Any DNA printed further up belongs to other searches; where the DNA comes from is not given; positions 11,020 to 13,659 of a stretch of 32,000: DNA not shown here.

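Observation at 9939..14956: Self-contained four-gene complex-I / group-4-hydrogenase-like module with only the universal core subunits (Ehr-like, further reduced)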

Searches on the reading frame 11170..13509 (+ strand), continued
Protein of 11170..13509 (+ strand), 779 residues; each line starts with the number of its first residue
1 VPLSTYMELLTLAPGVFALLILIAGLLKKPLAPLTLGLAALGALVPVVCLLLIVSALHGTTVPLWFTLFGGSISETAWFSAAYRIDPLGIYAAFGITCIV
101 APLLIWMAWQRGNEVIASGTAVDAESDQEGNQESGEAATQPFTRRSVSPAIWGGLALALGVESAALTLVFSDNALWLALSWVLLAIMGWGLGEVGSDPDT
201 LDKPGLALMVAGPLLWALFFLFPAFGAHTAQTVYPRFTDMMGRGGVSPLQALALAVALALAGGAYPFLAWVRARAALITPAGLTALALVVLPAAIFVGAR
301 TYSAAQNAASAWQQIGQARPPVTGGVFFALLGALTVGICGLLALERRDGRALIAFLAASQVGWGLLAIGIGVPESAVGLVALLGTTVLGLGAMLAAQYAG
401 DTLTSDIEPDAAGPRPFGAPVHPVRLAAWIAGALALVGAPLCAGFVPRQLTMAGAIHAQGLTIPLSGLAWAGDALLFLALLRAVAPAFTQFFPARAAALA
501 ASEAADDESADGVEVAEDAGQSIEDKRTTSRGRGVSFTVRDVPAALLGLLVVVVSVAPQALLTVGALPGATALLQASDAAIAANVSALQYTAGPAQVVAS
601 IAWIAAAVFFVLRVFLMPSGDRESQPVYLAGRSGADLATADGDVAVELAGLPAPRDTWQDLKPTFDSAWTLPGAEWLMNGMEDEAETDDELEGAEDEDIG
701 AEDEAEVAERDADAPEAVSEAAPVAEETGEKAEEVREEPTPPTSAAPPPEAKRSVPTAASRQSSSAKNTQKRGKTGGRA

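Call 84: fold_search(model_id=the predicted structure, library=pdb)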
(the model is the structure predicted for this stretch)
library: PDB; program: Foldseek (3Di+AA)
matches with E <= 10: 232; with E <= 0.001: 175
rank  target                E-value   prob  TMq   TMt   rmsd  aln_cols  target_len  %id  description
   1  8e9g_L                3.0e-10  1.00  0.56  0.61  11.1       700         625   17  Mycobacterial respiratory complex I with both quinone positions modelled (released 2022-10-12)
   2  9a6h_B                5.2e-10  1.00  0.57  0.78   7.9       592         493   14  Integrative model of MRPA-MRPD by crosslinking MS and deep learning (released 2024-09-18)
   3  8e9i_L                5.4e-10  1.00  0.56  0.61  11.1       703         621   16  Mycobacterial respiratory complex I, semi-inserted quinone (released 2022-10-12)
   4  6z16_A                9.0e-10  1.00  0.58  0.51  10.2       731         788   14  Structure of the Mrp antiporter complex (released 2020-08-12)
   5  6z16_D                1.3e-09  1.00  0.57  0.77   8.7       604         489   13  Structure of the Mrp antiporter complex (released 2020-08-12)
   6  7d3u_D                2.3e-09  1.00  0.57  0.72  11.2       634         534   15  Structure of Mrp complex from Dietzia sp. DQ12-45-1b (released 2020-12-09)
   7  9grx_F                2.7e-09  1.00  0.61  0.59  11.2       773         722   15  NDH-PSI-LHCI supercomplex from S. oleracea (released 2025-02-12)
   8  6khj_F                2.9e-09  1.00  0.55  0.59  19.2       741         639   16  Supercomplex for electron transfer (released 2020-02-12)
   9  7p62_L                3.0e-09  1.00  0.52  0.59  18.2       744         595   14  Complex I from E. coli, DDM-purified, Apo, Resting state (released 2022-09-21)
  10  9a6h_A                3.1e-09  1.00  0.62  0.54  11.3       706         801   14  Integrative model of MRPA-MRPD by crosslinking MS and deep learning (released 2024-09-18)
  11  7z7s_L                3.7e-09  1.00  0.50  0.57  24.9       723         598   15  Complex I from E. coli, LMNG-purified, under Turnover at pH 6, Closed state (released 2022-09-21)
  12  9buh_l                4.1e-09  1.00  0.48  0.53  24.8       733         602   13  Cryo-EM structure of respiratory supercomplex I III IV (released 2025-05-21)
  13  6khi_F                4.3e-09  1.00  0.54  0.57  18.6       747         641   16  Supercomplex for cylic electron transport in cyanobacteria (released 2020-02-12)
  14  7wff_F                4.8e-09  1.00  0.60  0.60  11.2       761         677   14  Subcomplexes B,M and L in the Cylic electron transfer supercomplex NDH-PSI from Arabidopsis (released 2022-03-16)
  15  8e9i_M                5.0e-09  1.00  0.57  0.73   8.1       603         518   16  Mycobacterial respiratory complex I, semi-inserted quinone (released 2022-10-12)
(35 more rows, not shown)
